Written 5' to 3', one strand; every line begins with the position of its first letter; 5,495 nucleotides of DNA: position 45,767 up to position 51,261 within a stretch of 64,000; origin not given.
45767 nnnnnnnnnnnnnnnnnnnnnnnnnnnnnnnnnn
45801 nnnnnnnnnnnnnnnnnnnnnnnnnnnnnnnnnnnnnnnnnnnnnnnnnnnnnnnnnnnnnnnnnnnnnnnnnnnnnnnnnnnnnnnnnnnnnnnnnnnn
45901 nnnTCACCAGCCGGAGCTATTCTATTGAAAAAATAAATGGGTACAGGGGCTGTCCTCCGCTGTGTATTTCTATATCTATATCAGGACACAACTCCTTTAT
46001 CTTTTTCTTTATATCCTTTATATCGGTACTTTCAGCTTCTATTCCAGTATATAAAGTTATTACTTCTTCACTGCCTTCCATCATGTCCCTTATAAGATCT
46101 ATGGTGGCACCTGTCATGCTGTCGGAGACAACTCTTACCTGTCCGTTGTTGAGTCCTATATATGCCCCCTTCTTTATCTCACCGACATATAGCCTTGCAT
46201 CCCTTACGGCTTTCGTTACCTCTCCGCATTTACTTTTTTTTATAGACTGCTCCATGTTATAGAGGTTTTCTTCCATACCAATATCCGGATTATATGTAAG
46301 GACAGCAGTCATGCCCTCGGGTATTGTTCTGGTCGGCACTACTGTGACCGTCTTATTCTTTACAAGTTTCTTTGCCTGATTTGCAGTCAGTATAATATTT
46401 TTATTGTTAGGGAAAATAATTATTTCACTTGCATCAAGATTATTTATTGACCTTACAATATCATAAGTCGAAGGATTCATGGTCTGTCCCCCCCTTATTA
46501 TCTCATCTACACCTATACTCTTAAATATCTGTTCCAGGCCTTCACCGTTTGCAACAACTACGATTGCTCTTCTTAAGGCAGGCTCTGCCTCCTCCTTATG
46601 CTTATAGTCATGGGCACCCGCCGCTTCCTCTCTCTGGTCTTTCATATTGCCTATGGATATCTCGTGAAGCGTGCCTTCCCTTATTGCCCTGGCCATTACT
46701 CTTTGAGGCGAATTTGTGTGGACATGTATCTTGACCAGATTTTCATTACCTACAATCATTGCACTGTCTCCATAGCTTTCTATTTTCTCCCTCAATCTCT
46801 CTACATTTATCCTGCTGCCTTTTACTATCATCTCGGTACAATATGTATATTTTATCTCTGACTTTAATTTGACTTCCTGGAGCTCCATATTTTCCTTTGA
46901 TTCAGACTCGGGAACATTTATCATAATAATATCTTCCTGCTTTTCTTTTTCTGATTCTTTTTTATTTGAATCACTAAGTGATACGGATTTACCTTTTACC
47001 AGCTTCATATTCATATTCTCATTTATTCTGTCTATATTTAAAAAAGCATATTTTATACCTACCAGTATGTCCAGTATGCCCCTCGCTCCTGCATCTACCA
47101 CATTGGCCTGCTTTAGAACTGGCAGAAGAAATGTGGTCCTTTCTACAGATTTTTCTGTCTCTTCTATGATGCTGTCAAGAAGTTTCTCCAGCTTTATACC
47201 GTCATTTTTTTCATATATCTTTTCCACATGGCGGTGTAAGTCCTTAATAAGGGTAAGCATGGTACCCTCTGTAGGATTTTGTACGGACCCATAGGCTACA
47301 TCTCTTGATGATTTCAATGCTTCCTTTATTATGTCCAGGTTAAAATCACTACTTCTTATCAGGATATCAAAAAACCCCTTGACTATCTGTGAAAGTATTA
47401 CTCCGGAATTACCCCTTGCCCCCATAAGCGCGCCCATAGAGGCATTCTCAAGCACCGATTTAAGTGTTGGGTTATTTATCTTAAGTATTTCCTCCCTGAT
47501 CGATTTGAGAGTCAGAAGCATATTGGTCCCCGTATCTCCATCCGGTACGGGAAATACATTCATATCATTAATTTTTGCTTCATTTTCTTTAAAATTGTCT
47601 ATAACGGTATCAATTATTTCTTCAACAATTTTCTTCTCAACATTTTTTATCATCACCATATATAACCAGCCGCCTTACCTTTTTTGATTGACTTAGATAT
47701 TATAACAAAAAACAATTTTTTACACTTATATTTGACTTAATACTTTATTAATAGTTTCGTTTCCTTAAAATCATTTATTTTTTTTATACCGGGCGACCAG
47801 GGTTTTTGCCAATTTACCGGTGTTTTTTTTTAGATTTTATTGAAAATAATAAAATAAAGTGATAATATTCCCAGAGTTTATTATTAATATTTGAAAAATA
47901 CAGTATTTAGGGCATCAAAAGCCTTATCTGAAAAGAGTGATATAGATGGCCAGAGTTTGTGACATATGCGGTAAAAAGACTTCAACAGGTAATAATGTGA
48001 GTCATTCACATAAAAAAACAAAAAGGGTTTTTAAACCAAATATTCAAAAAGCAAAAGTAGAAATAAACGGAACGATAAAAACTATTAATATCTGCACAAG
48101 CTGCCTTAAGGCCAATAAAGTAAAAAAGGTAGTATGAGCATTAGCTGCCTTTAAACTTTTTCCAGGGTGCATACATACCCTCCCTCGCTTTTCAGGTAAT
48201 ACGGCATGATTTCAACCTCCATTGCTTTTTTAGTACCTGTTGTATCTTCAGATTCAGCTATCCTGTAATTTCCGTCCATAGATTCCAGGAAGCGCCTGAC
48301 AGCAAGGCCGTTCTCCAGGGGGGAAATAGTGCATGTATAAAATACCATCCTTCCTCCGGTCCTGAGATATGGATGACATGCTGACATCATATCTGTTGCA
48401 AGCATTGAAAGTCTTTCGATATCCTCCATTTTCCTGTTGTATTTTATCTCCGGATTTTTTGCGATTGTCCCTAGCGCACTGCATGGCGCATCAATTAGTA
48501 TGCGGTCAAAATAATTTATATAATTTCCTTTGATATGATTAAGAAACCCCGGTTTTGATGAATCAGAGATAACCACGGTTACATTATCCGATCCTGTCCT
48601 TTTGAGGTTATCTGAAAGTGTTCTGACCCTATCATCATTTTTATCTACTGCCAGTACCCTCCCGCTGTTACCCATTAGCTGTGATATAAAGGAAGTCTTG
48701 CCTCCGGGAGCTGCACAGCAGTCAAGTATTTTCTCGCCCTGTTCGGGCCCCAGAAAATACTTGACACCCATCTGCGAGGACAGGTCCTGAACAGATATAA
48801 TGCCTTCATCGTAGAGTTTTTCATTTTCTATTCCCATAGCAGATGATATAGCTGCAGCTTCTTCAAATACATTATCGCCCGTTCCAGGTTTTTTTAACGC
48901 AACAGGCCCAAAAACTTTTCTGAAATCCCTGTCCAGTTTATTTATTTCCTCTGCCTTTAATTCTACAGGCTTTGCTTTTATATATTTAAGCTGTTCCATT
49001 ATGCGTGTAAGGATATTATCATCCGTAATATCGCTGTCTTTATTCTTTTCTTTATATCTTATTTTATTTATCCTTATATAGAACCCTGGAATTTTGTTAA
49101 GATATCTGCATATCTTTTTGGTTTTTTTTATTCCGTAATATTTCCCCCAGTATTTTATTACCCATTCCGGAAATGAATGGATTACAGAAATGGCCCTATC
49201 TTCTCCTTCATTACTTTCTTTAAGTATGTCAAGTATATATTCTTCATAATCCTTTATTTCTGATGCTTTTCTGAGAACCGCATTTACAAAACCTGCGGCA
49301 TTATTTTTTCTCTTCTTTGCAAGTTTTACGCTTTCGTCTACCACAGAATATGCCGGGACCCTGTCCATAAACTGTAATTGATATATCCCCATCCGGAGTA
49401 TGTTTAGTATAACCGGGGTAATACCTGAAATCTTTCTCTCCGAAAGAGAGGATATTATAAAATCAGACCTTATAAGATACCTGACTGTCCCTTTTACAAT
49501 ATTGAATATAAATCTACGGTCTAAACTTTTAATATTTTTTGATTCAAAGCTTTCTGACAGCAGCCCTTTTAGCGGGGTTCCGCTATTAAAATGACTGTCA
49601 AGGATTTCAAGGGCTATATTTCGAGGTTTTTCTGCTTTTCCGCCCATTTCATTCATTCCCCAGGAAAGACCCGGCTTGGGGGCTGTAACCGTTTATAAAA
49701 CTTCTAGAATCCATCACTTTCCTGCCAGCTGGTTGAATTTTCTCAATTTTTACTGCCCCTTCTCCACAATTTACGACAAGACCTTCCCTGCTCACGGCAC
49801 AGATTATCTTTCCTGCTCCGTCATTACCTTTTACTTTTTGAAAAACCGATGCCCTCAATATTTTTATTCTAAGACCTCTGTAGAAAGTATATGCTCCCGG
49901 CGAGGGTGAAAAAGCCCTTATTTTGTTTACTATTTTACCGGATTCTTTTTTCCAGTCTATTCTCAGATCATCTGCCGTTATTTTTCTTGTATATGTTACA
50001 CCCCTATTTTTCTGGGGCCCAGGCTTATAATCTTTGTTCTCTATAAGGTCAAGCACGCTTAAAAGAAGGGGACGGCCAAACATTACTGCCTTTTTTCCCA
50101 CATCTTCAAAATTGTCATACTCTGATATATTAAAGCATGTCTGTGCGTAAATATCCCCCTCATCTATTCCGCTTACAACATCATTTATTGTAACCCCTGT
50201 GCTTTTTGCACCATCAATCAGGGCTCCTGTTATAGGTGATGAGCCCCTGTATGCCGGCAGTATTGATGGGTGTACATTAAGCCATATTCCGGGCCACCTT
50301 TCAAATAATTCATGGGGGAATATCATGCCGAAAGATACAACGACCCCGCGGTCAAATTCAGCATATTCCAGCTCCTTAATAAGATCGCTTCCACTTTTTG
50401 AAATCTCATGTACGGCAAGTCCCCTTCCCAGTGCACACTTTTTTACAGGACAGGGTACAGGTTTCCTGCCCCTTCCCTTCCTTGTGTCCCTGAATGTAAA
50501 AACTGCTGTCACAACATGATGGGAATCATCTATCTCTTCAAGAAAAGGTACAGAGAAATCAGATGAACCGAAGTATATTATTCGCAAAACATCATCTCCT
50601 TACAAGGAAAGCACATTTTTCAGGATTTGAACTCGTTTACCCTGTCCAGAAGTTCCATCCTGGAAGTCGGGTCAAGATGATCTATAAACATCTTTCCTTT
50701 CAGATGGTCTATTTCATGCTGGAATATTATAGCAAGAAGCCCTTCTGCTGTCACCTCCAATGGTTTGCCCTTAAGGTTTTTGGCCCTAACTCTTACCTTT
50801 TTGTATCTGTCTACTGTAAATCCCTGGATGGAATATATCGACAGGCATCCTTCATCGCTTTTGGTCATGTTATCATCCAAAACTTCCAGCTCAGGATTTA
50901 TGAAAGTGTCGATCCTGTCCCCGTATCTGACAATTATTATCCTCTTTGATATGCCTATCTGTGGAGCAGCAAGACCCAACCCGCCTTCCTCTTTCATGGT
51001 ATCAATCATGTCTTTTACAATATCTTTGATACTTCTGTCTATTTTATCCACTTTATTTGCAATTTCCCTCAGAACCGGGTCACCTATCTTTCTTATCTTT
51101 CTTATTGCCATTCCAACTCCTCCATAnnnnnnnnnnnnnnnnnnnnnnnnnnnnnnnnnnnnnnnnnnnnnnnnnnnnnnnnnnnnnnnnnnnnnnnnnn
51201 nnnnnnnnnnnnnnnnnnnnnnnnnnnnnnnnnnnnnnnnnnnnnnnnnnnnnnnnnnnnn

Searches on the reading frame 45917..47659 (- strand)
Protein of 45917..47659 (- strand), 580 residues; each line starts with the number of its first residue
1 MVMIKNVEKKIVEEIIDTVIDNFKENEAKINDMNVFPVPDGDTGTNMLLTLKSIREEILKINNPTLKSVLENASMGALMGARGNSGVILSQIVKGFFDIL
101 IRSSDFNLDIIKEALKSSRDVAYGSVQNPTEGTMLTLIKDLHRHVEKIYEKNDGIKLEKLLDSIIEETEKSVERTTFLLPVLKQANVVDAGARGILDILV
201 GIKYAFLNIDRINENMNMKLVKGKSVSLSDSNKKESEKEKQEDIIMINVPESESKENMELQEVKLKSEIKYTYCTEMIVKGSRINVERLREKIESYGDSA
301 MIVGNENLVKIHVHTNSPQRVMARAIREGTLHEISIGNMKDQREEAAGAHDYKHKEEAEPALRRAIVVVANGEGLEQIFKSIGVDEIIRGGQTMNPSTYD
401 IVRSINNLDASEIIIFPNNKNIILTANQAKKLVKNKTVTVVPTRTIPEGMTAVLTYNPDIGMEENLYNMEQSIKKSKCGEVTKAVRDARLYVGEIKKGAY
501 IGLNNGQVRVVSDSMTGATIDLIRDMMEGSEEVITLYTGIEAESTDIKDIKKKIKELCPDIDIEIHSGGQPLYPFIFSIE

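Call 56: search_protein_families(library=pfam, proteins=[window:45917-47659:-], max_evalue=0.00001)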
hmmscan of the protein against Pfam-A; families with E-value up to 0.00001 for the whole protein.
window:45917-47659:- (580 aa): 3 families
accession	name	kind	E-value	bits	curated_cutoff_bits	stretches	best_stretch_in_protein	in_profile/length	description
PF13684.11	FakA-like_C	-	1.6e-76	256.9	23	1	365-580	1-216/216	Fatty acid kinase subunit A-like, C-terminal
PF02734.22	Dak2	-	8.6e-33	114.1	27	1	37-201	1-171/174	DAK2 domain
PF21645.3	FakA-like_M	-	3.9e-25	87.9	24.9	1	270-345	1-79/80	Fatty acid kinase subunit A-like, middle domain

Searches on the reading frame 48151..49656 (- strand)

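Call 56: search_protein_families(library=pfam, proteins=[window:48151-49656:-], max_evalue=0.00001)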
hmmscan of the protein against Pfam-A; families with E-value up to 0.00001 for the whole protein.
window:48151-49656:- (501 aa): 3 families
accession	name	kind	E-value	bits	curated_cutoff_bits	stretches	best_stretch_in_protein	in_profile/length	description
PF01189.24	Methyltr_RsmB-F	-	2.7e-48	164.7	27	1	300-498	2-198/199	16S rRNA methyltransferase RsmB/F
PF01029.23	NusB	-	1.5e-28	100.2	23.1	1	10-132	2-132/133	NusB family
PF01728.25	FtsJ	-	2.3e-06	28.1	24.1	1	305-440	20-138/181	FtsJ-like methyltransferase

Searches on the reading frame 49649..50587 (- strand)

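Call 56: search_protein_families(library=pfam, proteins=[window:49649-50587:-], max_evalue=0.00001)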
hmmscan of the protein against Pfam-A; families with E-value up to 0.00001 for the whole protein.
window:49649-50587:- (312 aa): 2 families
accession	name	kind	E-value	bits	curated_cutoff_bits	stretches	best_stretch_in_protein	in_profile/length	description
PF00551.24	Formyl_trans_N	-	2.2e-28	99.7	26.1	1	1-177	1-179/181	Formyl transferase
PF02911.23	Formyl_trans_C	-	1.3e-27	96.4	21.1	1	202-301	1-99/100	Formyl transferase, C-terminal domain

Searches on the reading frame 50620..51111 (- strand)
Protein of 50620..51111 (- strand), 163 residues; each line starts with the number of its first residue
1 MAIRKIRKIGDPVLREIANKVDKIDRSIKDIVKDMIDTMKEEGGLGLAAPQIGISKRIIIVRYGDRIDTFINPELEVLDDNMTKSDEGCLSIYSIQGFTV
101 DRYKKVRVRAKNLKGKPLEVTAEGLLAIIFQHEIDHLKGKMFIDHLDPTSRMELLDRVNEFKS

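Call 22: search_protein_families(library=pfam, proteins=[window:50620-51111:-], max_evalue=0.001)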
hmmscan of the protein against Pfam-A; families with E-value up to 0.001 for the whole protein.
window:50620-51111:- (163 aa): 1 family
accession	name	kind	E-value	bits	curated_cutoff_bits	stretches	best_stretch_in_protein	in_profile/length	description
PF01327.26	Pep_deformylase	-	1.6e-49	167.9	22.8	1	3-150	1-154/156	Polypeptide deformylase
